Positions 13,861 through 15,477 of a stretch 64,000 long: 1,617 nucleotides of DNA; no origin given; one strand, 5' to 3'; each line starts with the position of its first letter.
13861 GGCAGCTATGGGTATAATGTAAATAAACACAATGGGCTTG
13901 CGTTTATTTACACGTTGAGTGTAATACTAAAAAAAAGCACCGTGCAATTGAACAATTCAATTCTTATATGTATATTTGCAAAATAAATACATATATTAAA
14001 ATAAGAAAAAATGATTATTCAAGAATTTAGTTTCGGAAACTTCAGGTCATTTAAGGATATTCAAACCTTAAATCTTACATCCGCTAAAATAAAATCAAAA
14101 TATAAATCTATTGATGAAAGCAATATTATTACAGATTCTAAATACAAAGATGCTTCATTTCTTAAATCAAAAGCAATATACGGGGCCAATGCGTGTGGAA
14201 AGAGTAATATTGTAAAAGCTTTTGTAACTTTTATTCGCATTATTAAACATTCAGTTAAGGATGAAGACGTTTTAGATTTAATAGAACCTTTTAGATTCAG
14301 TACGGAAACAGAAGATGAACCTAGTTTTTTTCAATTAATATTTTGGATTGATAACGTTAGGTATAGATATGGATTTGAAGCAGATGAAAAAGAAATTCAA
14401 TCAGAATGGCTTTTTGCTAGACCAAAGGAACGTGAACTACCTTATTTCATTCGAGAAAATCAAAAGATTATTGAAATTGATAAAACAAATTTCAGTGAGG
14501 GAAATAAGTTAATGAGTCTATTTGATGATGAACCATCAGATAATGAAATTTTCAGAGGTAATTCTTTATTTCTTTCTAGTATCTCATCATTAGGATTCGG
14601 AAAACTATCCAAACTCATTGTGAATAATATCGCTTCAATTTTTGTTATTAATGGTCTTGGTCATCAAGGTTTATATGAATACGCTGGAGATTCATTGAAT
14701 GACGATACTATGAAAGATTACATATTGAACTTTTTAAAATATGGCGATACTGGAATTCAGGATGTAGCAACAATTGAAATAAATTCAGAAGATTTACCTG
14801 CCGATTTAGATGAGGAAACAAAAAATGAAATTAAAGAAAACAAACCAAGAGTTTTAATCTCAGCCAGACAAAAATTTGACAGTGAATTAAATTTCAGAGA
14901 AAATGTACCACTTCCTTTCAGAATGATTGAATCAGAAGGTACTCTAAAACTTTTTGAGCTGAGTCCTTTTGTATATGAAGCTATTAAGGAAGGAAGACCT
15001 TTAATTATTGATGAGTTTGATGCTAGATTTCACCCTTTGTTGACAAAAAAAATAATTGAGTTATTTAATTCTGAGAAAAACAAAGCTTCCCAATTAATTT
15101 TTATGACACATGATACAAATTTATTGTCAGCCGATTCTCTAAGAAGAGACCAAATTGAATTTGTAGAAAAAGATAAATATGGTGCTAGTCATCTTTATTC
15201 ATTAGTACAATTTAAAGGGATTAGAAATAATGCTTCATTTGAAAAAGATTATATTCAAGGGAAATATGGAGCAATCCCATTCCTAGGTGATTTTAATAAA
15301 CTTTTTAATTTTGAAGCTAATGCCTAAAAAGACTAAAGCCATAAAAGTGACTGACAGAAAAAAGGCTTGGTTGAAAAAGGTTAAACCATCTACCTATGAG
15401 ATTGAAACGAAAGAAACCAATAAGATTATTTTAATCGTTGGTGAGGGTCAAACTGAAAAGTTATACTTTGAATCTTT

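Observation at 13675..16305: AT-rich two-gene island: ABC/AAA_21 ATPase translationally coupled to an RloB/Toprim-like protein (candidate anti-phage module)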

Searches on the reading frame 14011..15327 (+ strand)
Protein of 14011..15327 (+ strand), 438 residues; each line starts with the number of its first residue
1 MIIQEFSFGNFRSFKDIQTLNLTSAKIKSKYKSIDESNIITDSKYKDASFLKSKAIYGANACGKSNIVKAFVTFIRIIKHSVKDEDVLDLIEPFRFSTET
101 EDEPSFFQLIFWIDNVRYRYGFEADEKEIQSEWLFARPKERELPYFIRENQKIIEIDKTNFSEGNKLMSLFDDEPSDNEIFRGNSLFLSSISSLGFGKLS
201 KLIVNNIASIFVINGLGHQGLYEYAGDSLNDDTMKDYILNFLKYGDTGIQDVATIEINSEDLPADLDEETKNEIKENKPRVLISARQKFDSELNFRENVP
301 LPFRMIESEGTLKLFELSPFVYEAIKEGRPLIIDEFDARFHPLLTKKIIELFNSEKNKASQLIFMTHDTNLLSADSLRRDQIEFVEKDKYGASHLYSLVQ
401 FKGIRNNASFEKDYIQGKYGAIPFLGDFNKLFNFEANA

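Call 4: search_protein_families(library=pfam, proteins=[window:14011-15324:+], max_evalue=0.1)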
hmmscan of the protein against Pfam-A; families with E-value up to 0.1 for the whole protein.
window:14011-15324:+ (438 aa): 3 families
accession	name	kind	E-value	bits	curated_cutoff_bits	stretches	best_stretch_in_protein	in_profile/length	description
PF13304.12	AAA_21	-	5.9e-31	109.1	27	1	55-373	3-304/304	AAA domain, putative AbiEii toxin, Type IV TA system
PF02463.25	SMC_N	-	2.2e-05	24.4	40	1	53-373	26-203/220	RecF/RecN/SMC N terminal domain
PF13175.12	AAA_15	-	0.0038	17.3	32.1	0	1-368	1-370/374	AAA ATPase domain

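Call 5: search_protein_families(library=padloc, proteins=[window:14011-15324:+], max_evalue=0.1)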
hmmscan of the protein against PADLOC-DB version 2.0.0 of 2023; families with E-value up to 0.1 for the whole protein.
window:14011-15324:+ (438 aa): 44 families (the best 25 are shown)
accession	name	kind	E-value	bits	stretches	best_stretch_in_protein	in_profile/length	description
PDLC02335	AbiLi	-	3.4e-88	293.8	1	2-435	49-296/326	AbiLi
PDLC02980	AriA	-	2.8e-28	97.8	1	55-373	3-304/304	-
PDLC04426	PDC-M12A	-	1.5e-21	75.2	1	3-419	2-367/369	-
PDLC04176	HEC-01A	-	6e-09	33.7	2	31-128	11-103/371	-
PDLC04180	HEC-01A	-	1.4e-08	32.3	1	308-392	256-341/382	-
PDLC04391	PDC-M07A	-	1.6e-08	32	1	56-400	26-379/412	-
PDLC04427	PDC-M12A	-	1.9e-08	32.2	1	303-415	201-310/316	-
PDLC04392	PDC-M07A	-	6.3e-08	30.1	1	308-399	287-380/432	-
PDLC04135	mad3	-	9.1e-08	30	2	326-375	282-332/374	mads_3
PDLC04389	PDC-M07A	-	1.3e-07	29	1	323-403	321-404/443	-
PDLC04179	HEC-01A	-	7.1e-07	26.7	2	308-393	341-424/459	-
PDLC04570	PDC-M31A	-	1.3e-06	25.8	1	329-423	291-393/395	-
PDLC04178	HEC-01A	-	1.4e-06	25.6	1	308-389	266-348/399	-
PDLC04182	HEC-01A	-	1.4e-06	25.5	1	307-404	286-381/406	-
PDLC03878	NsnB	-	1.9e-06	25.9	1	325-373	234-282/345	-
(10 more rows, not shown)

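Call 6: search_protein_families(library=ncbifam, proteins=[window:14011-15324:+], max_evalue=0.1)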
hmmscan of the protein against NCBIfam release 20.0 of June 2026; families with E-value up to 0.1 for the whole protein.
window:14011-15324:+ (438 aa): 2 families
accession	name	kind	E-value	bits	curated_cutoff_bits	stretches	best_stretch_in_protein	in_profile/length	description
TIGR01166.1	cbiO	subfamily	0.046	13.2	211.8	0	329-371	147-189/190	cobalt ABC transporter, ATP-binding protein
TIGR03608.1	L_ocin_972_ABC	subfamily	0.094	12.2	254.85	0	330-372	155-197/206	putative bacteriocin export ABC transporter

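Call 8: find_encoding_contigs(protein=window:14011-15327:+, flank=10000, max_places=10)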
Protein window:14011-15327:+ (438 aa): 2 contigs read that carry it; 2 places shown.
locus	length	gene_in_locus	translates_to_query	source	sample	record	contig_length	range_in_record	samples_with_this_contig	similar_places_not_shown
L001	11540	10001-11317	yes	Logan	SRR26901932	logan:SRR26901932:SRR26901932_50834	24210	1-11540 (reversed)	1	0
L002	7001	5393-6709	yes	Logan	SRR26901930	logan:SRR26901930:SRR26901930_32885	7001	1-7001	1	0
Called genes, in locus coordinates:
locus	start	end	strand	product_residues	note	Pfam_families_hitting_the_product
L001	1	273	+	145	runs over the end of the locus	PF02631:RecX_HTH2, PF21981:RecX_HTH3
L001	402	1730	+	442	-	PF00324:AA_permease, PF13520:AA_permease_2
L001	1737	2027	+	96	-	-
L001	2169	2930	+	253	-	-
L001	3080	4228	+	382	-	PF01757:Acyl_transf_3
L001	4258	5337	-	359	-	PF04231:Endonuclease_1, PF18962:Por_Secre_tail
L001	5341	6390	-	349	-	PF19580:Exo_endo_phos_3, PF03372:Exo_endo_phos (faint)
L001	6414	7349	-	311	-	PF02541:Ppx-GppA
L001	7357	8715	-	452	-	PF12698:ABC2_membrane_3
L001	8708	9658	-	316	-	PF00005:ABC_tran, PF13304:AAA_21, PF13732:DrrA1-3_C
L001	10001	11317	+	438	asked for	PF02463:SMC_N (faint), PF13304:AAA_21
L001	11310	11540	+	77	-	?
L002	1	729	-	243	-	?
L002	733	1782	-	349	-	PF19580:Exo_endo_phos_3, PF03372:Exo_endo_phos (faint)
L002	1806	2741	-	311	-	PF02541:Ppx-GppA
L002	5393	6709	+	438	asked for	PF02463:SMC_N (faint), PF13304:AAA_21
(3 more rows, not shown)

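Call 17: find_homologous_proteins(query=window:14011-15324:+, max_evalue=0.00001)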
Query window:14011-15324:+ (438 aa): 6389 proteins with E <= 0.00001 among 8000 candidates; the best 120 are listed.
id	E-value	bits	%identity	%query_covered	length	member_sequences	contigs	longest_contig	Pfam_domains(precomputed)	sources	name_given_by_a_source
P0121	4.8e-271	917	95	100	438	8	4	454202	PF02463.26,PF13304.13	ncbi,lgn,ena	-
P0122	2.4e-256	868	90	100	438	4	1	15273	PF02463.26,PF13304.13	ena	-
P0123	4.4e-255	864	90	100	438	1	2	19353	PF02463.26,PF13304.13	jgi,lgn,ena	-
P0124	2.4e-253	859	88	100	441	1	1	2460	PF13304.13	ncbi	-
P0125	5.6e-253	857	88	100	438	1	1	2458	PF02463.26,PF13304.13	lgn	-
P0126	6.5e-253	857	89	100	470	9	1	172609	PF02463.26,PF13304.13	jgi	jgi:uncharacterized protein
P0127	8.2e-242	820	84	100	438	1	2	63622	PF02463.26,PF13304.13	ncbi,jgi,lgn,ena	-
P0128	3.9e-241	818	84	100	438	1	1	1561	PF02463.26,PF13304.13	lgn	-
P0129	7.3e-240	814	84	100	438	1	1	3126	PF13304.13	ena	-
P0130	2.1e-239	813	83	100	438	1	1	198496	PF13304.13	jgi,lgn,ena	-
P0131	6.9e-238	808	83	100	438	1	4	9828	PF02463.26,PF13304.13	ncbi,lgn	-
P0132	3.6e-237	805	83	100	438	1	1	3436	PF02463.26,PF13304.13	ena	-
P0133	6.7e-236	801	83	100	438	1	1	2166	PF02463.26,PF13304.13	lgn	-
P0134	1.5e-226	770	80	100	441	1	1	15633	PF02463.26,PF13304.13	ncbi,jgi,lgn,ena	-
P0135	3.2e-223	759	80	100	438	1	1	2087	PF02463.26,PF13304.13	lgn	-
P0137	2.9e-221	753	78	100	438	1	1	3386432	PF13304.13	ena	-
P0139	1.1e-220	751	78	100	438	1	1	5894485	PF13304.13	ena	-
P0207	2.6e-193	661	68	100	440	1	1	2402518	PF13304.13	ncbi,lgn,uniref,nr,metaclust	ncbi:AAA family ATPase [Gillisia sp. JM1]|uniref:AAA family ATPase n=1 Tax=Gillisia sp. JM1 TaxID=12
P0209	2.7e-193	661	68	100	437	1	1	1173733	PF02463.26,PF13304.13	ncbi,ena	-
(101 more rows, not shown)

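Call 19: find_encoding_contigs(protein=P0121, flank=10000, max_places=4)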
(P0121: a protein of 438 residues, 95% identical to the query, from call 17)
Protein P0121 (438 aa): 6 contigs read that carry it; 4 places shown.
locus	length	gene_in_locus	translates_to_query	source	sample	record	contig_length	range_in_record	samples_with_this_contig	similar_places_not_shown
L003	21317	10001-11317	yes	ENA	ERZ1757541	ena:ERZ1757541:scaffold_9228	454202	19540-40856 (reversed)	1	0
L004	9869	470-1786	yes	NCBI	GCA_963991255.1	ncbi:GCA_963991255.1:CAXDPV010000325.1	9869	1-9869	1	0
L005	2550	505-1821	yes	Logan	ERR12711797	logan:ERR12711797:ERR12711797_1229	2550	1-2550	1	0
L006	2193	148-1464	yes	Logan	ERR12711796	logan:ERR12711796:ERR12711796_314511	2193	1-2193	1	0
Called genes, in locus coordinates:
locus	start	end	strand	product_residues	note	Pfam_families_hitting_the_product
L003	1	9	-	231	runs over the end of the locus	PF18912:DZR_2 (faint), PF00156:Pribosyltran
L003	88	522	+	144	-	PF00581:Rhodanese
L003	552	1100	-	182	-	PF00132:Hexapep (faint)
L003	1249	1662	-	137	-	PF02566:OsmC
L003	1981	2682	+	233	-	PF00027:cNMP_binding, PF13545:HTH_Crp_2, PF00325:Crp (weak)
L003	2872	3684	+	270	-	PF02535:Zip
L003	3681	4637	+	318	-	PF01545:Cation_efflux, PF16916:ZT_dimer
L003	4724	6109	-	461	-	-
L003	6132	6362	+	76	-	-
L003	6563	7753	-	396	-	PF00953:Glycos_transf_4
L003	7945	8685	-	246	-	PF00535:Glycos_transf_2, PF10111:Glyco_tranf_2_2, PF13641:Glyco_tranf_2_3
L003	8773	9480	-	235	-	-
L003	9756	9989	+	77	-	PF13711:DUF4160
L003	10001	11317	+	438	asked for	PF02463:SMC_N (weak), PF13304:AAA_21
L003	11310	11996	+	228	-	PF13707:RloB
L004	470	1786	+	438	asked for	PF02463:SMC_N (weak), PF13304:AAA_21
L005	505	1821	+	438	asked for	PF02463:SMC_N (weak), PF13304:AAA_21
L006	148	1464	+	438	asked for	PF02463:SMC_N (weak), PF13304:AAA_21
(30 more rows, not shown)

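Call 28: find_encoding_contigs(protein=P0123, flank=8000, max_places=3)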
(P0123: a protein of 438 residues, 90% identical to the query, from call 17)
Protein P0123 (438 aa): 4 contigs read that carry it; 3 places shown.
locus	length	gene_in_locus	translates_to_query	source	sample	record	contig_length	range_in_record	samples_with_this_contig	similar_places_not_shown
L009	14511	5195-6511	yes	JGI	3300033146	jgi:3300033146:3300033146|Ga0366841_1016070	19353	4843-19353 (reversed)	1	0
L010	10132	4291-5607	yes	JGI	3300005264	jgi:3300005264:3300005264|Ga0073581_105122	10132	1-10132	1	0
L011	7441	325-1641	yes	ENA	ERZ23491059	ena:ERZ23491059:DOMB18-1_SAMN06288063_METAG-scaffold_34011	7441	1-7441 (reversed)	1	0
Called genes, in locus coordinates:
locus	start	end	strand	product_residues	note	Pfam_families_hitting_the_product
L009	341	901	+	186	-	PF02659:Mntp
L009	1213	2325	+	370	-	PF06114:Peptidase_M78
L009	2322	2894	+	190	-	PF14367:DUF4411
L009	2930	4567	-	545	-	PF00916:Sulfate_transp, PF16983:MFS_MOT1 (weak), PF01740:STAS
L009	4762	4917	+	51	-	-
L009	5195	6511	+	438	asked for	PF02463:SMC_N (weak), PF13304:AAA_21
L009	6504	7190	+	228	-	PF13707:RloB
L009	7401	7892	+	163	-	PF21857:DUF6913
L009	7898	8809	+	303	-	PF00701:DHDPS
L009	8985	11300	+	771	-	PF00246:Peptidase_M14, PF13620:CarboxypepD_reg, PF00801:PKD, PF18911:PKD_4, PF00431:CUB, PF18911:PKD_4, PF00801:PKD (weak), PF18962:Por_Secre_tail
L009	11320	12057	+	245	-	-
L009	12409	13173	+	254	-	-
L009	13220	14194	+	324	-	PF01520:Amidase_3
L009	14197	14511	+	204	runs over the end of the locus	PF01205:Impact_N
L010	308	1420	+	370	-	PF06114:Peptidase_M78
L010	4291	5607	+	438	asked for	PF02463:SMC_N (weak), PF13304:AAA_21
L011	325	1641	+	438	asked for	PF02463:SMC_N (weak), PF13304:AAA_21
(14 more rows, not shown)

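Call 29: find_encoding_contigs(protein=P0126, flank=8000, max_places=2)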
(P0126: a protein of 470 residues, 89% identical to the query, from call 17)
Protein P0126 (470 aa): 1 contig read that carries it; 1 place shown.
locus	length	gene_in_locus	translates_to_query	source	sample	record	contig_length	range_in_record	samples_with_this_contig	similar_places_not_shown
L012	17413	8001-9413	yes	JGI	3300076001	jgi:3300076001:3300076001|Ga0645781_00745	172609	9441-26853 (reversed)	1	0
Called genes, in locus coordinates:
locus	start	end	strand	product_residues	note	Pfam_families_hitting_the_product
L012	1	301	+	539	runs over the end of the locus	PF00091:Tubulin, PF12327:FtsZ_C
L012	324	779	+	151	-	PF09424:YqeY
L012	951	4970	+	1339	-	-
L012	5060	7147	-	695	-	PF12797:Fer4_2 (faint), PF13183:Fer4_8, PF13187:Fer4_9, PF13237:Fer4_10, PF13484:Fer4_16 (faint), PF13534:Fer4_17 (weak), PF02754:CCG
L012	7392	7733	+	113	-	PF01253:SUI1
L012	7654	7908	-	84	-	-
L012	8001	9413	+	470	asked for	PF02463:SMC_N (faint), PF13304:AAA_21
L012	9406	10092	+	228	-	PF13707:RloB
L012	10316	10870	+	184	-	PF16702:DUF5063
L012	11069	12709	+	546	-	PF00939:Na_sulph_symp, PF03600:CitMHS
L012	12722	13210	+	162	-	PF00072:Response_reg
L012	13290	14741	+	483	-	PF00027:cNMP_binding, PF02518:HATPase_c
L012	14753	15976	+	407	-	-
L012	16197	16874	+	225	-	PF13590:DUF4136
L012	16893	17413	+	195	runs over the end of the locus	PF13505:OMP_b-brl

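Call 30: find_encoding_contigs(protein=P0127, flank=8000, max_places=2)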
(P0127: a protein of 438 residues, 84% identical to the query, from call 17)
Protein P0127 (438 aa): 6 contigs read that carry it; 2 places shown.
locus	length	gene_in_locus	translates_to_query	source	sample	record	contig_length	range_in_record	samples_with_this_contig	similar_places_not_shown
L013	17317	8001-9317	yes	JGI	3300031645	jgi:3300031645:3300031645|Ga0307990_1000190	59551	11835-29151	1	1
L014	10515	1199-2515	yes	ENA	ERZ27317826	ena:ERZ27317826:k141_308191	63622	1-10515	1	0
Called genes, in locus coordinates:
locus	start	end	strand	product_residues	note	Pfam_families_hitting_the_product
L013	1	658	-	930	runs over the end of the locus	PF13517:FG-GAP_3 (faint), PF01839:FG-GAP (faint), PF18962:Por_Secre_tail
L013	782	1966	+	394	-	PF17785:PUA_3, PF10672:Methyltrans_SAM, PF05175:MTS (weak), PF03602:Cons_hypoth95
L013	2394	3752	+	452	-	PF13576:Pentapeptide_3 (faint)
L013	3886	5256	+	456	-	PF13175:AAA_15, PF13476:AAA_23 (faint), PF13304:AAA_21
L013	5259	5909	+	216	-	-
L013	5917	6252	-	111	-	-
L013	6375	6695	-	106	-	-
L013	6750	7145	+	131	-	-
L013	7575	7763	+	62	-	-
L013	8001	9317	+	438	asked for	PF02463:SMC_N (faint), PF13304:AAA_21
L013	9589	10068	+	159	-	PF13707:RloB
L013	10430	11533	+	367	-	PF13784:Fic_N, PF02661:Fic, PF21248:SoFic-like_C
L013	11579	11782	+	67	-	-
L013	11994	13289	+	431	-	PF00756:Esterase, PF18962:Por_Secre_tail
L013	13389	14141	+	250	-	PF00072:Response_reg, PF04397:LytTR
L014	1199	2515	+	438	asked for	PF02463:SMC_N (faint), PF13304:AAA_21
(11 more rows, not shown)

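Call 31: find_encoding_contigs(protein=P0130, flank=8000, max_places=2)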
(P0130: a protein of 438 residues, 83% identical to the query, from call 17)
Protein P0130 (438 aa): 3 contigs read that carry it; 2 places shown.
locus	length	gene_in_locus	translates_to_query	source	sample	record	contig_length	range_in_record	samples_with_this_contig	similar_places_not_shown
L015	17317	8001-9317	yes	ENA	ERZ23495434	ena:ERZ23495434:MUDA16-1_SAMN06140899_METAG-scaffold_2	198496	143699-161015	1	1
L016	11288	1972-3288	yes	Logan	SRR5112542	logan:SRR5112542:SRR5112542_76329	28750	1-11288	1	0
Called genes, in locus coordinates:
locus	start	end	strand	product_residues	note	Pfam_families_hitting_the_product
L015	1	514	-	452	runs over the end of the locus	PF14841:FliG_M (faint), PF03448:MgtE_N, PF00571:CBS, PF01769:MgtE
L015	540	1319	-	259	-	PF00398:RrnaAD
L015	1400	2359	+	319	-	-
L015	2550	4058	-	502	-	PF02028:BCCT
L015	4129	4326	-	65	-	-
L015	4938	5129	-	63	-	-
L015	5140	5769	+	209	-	PF02589:LUD_dom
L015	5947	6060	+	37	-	-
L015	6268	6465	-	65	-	-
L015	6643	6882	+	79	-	-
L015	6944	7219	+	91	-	-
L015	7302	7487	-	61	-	-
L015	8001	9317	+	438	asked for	PF13304:AAA_21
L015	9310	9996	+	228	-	PF13707:RloB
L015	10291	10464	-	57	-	-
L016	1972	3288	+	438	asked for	PF13304:AAA_21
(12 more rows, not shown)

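Call 36: find_related_loci(query=window:14011-15324:+, collection=metagenome_contigs, flank=2500)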
Query window:14011-15324:+ (438 aa) in metagenome_contigs; peptide patterns used: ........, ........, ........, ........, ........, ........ (x = any residue, [..] = any of these).
247 stretches matched a pattern; 63 encode a relative of the query (tblastn E <= 1e-3); 61 distinct loci.
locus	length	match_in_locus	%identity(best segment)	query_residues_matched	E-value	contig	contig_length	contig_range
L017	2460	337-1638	88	5-438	0e+0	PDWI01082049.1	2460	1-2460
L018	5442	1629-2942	80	1-438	0e+0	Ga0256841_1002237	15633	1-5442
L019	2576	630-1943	78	1-438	0e+0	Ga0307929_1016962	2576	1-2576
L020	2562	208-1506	77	1-438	0e+0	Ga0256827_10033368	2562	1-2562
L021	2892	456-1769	76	1-438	0e+0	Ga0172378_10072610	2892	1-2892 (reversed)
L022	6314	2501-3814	75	1-438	0e+0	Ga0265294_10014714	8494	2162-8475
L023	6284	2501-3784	77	1-434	0e+0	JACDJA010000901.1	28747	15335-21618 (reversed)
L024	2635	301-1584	75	1-434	0e+0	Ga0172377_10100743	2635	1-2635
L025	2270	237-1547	77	1-438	0e+0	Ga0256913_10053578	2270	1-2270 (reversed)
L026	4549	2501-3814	69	1-438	0e+0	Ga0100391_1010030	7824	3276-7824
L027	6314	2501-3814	70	1-438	0e+0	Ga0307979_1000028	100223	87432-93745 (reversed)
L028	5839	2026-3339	70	1-438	0e+0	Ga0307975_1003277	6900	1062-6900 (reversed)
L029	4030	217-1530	69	1-438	0e+0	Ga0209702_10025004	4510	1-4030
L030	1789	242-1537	72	1-438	0e+0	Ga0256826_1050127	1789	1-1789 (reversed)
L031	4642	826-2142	69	1-438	0e+0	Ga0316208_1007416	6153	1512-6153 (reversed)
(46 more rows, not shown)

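Call 46: find_encoding_contigs(protein=P0137, flank=10000, max_places=1)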
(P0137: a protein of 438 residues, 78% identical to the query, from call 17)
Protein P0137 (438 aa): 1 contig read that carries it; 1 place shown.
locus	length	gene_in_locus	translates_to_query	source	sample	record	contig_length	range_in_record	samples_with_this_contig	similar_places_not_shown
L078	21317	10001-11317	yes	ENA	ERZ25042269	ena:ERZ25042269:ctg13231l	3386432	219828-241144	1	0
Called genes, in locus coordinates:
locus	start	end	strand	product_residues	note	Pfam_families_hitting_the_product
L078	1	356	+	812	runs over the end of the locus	-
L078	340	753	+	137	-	-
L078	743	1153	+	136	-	-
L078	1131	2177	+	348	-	PF04055:Radical_SAM, PF13186:SPASM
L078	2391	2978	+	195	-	PF14903:WG_beta_rep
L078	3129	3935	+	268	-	-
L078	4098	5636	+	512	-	PF00085:Thioredoxin (weak), PF00578:AhpC-TSA, PF08534:Redoxin, PF13098:Thioredoxin_2 (weak), PF13905:Thioredoxin_8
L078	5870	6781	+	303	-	PF05598:DUF772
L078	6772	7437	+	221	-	PF13751:DDE_Tnp_1_6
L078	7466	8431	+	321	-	-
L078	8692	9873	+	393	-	PF13518:HTH_28, PF13384:HTH_23 (weak), PF13551:HTH_29 (weak), PF13565:HTH_32, PF00665:rve, PF13683:rve_3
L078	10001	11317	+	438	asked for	PF13304:AAA_21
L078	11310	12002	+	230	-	PF13707:RloB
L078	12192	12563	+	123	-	PF01527:HTH_Tnp_1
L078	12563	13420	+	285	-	PF00665:rve, PF13683:rve_3, PF13333:rve_2 (weak)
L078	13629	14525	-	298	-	PF01609:DDE_Tnp_1, PF13612:DDE_Tnp_1_3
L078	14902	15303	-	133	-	-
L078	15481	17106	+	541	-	-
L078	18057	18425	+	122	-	PF19514:MobC_2, PF21983:NikA-like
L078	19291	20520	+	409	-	PF17293:Arm-DNA-bind_5, PF13102:Phage_int_SAM_5, PF00589:Phage_integrase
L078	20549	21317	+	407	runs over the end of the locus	PF17293:Arm-DNA-bind_5, PF13102:Phage_int_SAM_5, PF00589:Phage_integrase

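Call 47: find_encoding_contigs(protein=P0207, flank=10000, max_places=1)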
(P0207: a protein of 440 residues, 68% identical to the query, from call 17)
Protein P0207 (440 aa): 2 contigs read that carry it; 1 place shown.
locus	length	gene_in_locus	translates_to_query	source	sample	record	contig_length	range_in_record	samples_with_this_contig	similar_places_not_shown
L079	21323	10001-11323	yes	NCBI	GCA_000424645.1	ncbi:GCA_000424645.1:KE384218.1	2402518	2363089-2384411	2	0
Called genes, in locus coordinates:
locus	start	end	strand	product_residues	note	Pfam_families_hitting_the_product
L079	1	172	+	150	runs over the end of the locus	-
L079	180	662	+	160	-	-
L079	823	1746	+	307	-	PF18864:AbiTii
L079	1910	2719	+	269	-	PF22175:Ogg-HhH (weak)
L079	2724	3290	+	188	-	-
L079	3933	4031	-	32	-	-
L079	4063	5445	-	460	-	PF00171:Aldedh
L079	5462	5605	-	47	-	-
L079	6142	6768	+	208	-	-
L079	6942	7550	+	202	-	-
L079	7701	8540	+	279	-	-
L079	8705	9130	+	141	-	-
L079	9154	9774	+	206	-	-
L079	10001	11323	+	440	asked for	PF13304:AAA_21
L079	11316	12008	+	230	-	PF13707:RloB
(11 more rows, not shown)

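Call 60: find_encoding_contigs(protein=P0139, flank=10000, max_places=1)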
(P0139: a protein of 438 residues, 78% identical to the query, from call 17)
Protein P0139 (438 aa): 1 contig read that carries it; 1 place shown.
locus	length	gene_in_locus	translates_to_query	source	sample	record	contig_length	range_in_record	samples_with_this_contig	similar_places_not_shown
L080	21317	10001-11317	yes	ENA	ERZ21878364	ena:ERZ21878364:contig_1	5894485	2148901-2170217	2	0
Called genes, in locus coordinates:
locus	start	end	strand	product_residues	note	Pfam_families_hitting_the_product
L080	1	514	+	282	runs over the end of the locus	-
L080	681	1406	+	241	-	-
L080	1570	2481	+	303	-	PF18860:AbiJ_NTD3, PF14355:Abi_C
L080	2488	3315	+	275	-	-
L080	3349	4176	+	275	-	PF09509:Hypoth_Ymh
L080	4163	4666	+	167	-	-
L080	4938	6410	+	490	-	PF08534:Redoxin, PF13905:Thioredoxin_8 (weak)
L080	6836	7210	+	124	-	-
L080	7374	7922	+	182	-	-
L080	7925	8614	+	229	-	PF13643:DUF4145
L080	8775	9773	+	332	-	PF27504:DUF8348 (faint)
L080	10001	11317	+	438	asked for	PF13304:AAA_21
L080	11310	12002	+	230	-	PF13707:RloB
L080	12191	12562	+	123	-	PF01527:HTH_Tnp_1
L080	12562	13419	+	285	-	PF00665:rve, PF13683:rve_3, PF13333:rve_2 (weak)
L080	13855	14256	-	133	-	-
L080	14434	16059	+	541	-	-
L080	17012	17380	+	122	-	PF19514:MobC_2, PF21983:NikA-like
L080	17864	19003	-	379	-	PF17293:Arm-DNA-bind_5, PF13102:Phage_int_SAM_5, PF00589:Phage_integrase (weak)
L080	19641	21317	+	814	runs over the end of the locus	PF13448:DUF4114, PF18962:Por_Secre_tail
